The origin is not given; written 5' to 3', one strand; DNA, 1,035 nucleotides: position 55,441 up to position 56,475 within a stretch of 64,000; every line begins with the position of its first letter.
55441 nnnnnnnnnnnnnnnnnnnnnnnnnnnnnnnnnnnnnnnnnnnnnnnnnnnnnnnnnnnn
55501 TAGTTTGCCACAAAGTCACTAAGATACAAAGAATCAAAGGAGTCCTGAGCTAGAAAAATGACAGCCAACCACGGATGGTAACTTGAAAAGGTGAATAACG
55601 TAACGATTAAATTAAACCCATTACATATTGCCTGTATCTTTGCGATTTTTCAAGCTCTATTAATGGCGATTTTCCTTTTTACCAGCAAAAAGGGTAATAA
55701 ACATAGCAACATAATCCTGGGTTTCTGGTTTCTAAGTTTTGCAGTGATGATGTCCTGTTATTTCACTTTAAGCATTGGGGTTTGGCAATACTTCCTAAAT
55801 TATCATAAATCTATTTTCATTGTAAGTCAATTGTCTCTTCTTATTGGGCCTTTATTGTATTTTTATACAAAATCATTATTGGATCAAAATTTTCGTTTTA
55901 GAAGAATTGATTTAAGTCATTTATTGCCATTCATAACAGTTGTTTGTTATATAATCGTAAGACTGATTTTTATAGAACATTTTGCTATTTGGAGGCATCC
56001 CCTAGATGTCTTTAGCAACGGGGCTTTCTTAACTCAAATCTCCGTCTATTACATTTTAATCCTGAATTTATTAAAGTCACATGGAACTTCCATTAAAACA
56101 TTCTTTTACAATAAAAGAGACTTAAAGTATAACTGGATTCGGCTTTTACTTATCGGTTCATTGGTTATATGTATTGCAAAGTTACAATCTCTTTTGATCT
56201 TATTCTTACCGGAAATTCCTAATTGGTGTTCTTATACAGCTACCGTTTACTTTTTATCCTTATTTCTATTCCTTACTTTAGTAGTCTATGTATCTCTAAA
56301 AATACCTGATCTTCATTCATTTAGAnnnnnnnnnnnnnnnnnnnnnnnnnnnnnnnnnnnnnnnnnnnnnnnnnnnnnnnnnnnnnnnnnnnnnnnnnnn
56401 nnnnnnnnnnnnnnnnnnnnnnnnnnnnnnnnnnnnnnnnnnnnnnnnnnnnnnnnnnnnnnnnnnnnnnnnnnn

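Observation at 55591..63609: Triplicated two-gene cassette: 7-TM AraC-type regulator + T9SS-secreted PD40 beta-propeller protein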

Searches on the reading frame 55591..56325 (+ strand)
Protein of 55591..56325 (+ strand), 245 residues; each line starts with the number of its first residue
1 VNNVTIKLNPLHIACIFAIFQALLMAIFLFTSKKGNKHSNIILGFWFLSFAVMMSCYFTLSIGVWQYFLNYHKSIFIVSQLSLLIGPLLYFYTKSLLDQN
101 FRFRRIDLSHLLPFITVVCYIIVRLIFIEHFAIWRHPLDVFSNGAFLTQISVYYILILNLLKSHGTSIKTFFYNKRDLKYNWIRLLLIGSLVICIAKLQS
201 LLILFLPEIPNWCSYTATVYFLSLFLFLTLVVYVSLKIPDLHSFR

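Call 55: predict_structure(alignment_id=A5)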
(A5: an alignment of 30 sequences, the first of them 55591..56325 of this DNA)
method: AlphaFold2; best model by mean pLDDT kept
length: 245 residues; sequences in the alignment: 30
mean_pLDDT: 87.2   pTM: 0.88
mean pLDDT of the five models: 87.2, 87.1, 86.6, 86.1, 85.8
residues with pLDDT >= 90: 150; 70-90: 66; 50-70: 27; < 50: 2
segments of 3 or more residues with pLDDT < 50: none
pLDDT, mean of each block of 10 residues (from residue 1): 69 92 96 89 96 90 70 92 97 94 94 95 92 86 94 97 89 82 94 91 73 62 92 84 58
secondary structure, 60 per line:
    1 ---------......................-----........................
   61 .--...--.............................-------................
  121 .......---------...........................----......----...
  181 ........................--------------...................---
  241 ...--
elements in order: H10-31 H37-61 H69-97 H105-127 H137-163 H168-173 H178-204 H219-237

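Call 59: search_solved_structures(query=A5, max_evalue=1)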
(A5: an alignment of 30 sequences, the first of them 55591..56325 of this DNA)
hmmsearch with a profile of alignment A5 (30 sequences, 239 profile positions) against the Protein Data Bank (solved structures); distinct sequences matched with E-value up to 1: 0.

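Call 71: search_protein_families(library=pfam, alignment_id=A5, max_evalue=1)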
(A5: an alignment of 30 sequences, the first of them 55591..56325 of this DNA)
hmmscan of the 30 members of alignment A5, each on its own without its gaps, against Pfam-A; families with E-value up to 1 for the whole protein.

A. member 1, window:55591-56325:+ (245 aa): 1 family
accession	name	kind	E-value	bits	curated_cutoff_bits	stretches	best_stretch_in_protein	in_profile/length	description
PF15576.11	DUF4661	-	0.11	12.8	27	1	9-29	230-250/253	Domain of unknown function (DUF4661)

B. families by the number of members that match (of 30 scanned): 11 families
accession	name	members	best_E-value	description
PF06197.19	DUF998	2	0.15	Protein of unknown function (DUF998)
PF23906.1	DUF7248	1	0.0099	Family of unknown function (DUF7248)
PF24838.2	8xMP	1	0.011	Octameric membrane protein family (8xMP)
PF25606.1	SH3b_P2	1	0.05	SH3b_P2 domain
PF06210.16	DUF1003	1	0.1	Protein of unknown function (DUF1003)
PF15576.11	DUF4661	1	0.11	Domain of unknown function (DUF4661)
PF03626.19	COX4_pro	1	0.12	Prokaryotic Cytochrome C oxidase subunit IV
PF11014.13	DUF2852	1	0.33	Protein of unknown function (DUF2852)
PF13829.11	DUF4191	1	0.5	Domain of unknown function (DUF4191)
PF17555.7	TssN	1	0.61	Type VI secretion system, TssN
PF10960.13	Holin_BhlA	1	0.87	BhlA holin family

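Call 72: search_protein_representatives(alignment_id=A5)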
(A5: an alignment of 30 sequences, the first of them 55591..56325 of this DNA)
Query: 30 sequences, 239 profile positions. Proteins with E-value up to 0.001 (for the whole library): 9798; up to 1e-10: 4912; up to 1e-30: 423. The best 150 are listed.
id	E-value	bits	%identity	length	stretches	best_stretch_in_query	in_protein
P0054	9.3e-71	254.6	-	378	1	1-238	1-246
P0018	5.8e-67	242.2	-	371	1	1-238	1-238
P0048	2.1e-63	230.5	-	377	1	1-239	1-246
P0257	2.0e-62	227.3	-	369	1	1-238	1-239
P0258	1.1e-61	224.9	-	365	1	1-238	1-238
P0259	2.5e-60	220.5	-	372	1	1-238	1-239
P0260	1.9e-59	217.6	-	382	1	1-238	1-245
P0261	7.2e-58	212.4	-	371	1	1-236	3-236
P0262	1.0e-57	211.9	-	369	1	1-238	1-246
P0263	2.3e-57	210.8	-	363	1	1-237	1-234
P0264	2.8e-56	207.2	-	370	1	1-237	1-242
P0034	5.5e-56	206.3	-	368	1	1-238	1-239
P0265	1.2e-55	205.1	-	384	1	1-239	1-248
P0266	3.2e-55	203.8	-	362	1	1-237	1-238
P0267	3.3e-54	200.4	-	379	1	1-238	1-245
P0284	3.4e-51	190.6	-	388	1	7-239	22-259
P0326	1.5e-45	172.1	-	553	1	6-239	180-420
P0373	2.3e-41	158.4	-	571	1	4-239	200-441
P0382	5.3e-41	157.2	-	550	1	4-239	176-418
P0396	2.4e-40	155.0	-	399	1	4-239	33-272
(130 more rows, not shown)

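Call 73: search_protein_families(library=pfam, proteins=[P0326, P0373, P0382, P0396, P0284], max_evalue=0.01)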
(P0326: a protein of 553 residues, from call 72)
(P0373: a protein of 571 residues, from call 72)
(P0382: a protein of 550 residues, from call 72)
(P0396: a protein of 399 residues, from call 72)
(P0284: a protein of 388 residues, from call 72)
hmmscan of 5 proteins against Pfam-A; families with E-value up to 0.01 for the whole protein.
P0326 (553 aa): 2 families
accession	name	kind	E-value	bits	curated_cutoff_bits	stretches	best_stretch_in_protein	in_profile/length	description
PF12833.13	HTH_18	-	1.8e-16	60.6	33.6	1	468-547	3-79/80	Helix-turn-helix domain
PF00165.29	HTH_AraC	-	9.8e-11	42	26.6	1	507-547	4-42/42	Bacterial regulatory helix-turn-helix proteins, AraC family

P0373 (571 aa): 2 families
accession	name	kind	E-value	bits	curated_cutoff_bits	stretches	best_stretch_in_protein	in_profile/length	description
PF12833.13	HTH_18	-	1.9e-16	60.5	33.6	1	486-567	1-79/80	Helix-turn-helix domain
PF00165.29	HTH_AraC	-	3.3e-10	40.3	26.6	1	530-567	6-42/42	Bacterial regulatory helix-turn-helix proteins, AraC family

P0382 (550 aa): 2 families
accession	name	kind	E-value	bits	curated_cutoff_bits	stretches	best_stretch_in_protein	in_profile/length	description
PF12833.13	HTH_18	-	7.4e-17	61.9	33.6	1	464-546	1-80/80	Helix-turn-helix domain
PF00165.29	HTH_AraC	-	2.3e-08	34.4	26.6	1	508-545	6-42/42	Bacterial regulatory helix-turn-helix proteins, AraC family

P0396 (399 aa): 2 families
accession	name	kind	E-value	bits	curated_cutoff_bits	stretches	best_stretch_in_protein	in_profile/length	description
PF12833.13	HTH_18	-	2.9e-15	56.8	33.6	1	315-396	1-79/80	Helix-turn-helix domain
PF00165.29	HTH_AraC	-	3.2e-08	34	26.6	1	361-396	8-42/42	Bacterial regulatory helix-turn-helix proteins, AraC family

P0284 (388 aa): 2 families
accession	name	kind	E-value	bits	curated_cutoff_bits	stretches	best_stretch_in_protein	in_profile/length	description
PF12833.13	HTH_18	-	9e-18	64.8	33.6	1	303-384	1-79/80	Helix-turn-helix domain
PF00165.29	HTH_AraC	-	2.3e-09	37.6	26.6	1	342-384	1-42/42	Bacterial regulatory helix-turn-helix proteins, AraC family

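Call 85: fold_search(model_id=the predicted structure, library=pdb)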
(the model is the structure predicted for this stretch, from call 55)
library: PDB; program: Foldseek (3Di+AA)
matches with E <= 10: 738; with E <= 0.001: 0
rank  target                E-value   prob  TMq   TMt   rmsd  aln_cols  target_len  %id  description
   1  8wg8_R                6.8e-03  1.00  0.47  0.45   7.6       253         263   16  Cryo-EM structures of peptide free and Gs-coupled GCGR (released 2024-03-06)
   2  4k5y_C                7.1e-03  1.00  0.59  0.58   5.7       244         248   11  Crystal structure of human corticotropin-releasing factor receptor 1 (CRF1R) in complex with the antagonist CP-376395 (released 2013-07-17)
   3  5lx9_A                7.1e-03  1.00  0.55  0.50   5.7       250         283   13  CRYSTAL STRUCTURE OF HUMAN ADIPONECTIN RECEPTOR 2 IN COMPLEX WITH A C18 FREE FATTY ACID AT 2.4 ANGSTROM RESOLUTION (released 2017-03-22)
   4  8gtg_A                1.3e-02  1.00  0.55  0.52   6.3       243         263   12  Corticotropin-releasing hormone receptor 1(CRF1R) bound with BMK-I-152 by XFEL (released 2023-09-13)
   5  8wst_R                1.7e-02  1.00  0.53  0.47   7.0       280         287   15  Cryo-EM structure of Melanin-Concentrating Hormone Receptor 2 with MCH (released 2024-06-19)
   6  5lxa_A                2.3e-02  1.00  0.55  0.49   6.3       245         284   13  CRYSTAL STRUCTURE OF HUMAN ADIPONECTIN RECEPTOR 2 IN COMPLEX WITH A C18 FREE FATTY ACID AT 3.0 ANGSTROM RESOLUTION (released 2017-03-22)
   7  9wsx_R                2.5e-02  1.00  0.53  0.47   6.7       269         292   16  Cryo-EM structure of endomorphin-1-muOR-arrestin2-Fab30 complex (released 2025-11-26)
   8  8wa3_R                2.7e-02  1.00  0.52  0.47   7.1       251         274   16  Cryo-EM structure of peptide free and Gs-coupled GIPR (released 2024-03-06)
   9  9wfa                  2.7e-02  0.99  0.43  0.43   7.4       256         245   18  Cryo-EM structure of psXR (released 2026-03-18)
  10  8xqn_R                2.8e-02  1.00  0.51  0.46   7.6       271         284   10  Structure of human class T GPCR TAS2R14-DNGi complex with Aristolochic acid A. (released 2024-07-10)
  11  6ks1_A                3.0e-02  1.00  0.55  0.49   5.8       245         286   13  Crystal structure of the human adiponectin receptor 2 (released 2020-08-19)
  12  8zbi_D                3.4e-02  0.99  0.48  0.43   7.4       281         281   11  Cryo-EM structure of Somatostatin receptor 3 (SSTR3) with Gi1 complex (released 2025-04-30)
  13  7xp6_R                3.6e-02  1.00  0.52  0.47   7.0       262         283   13  Cryo-EM structure of a class T GPCR in active state (released 2022-10-12)
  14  8xt9_C                4.1e-02  1.00  0.56  0.22   6.2       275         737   14  structure of LGR4 (released 2025-01-15)
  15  7cz5_R                4.1e-02  1.00  0.51  0.48   6.8       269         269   13  Cryo-EM structure of the human growth hormone-releasing hormone receptor-Gs protein complex (released 2020-11-18)
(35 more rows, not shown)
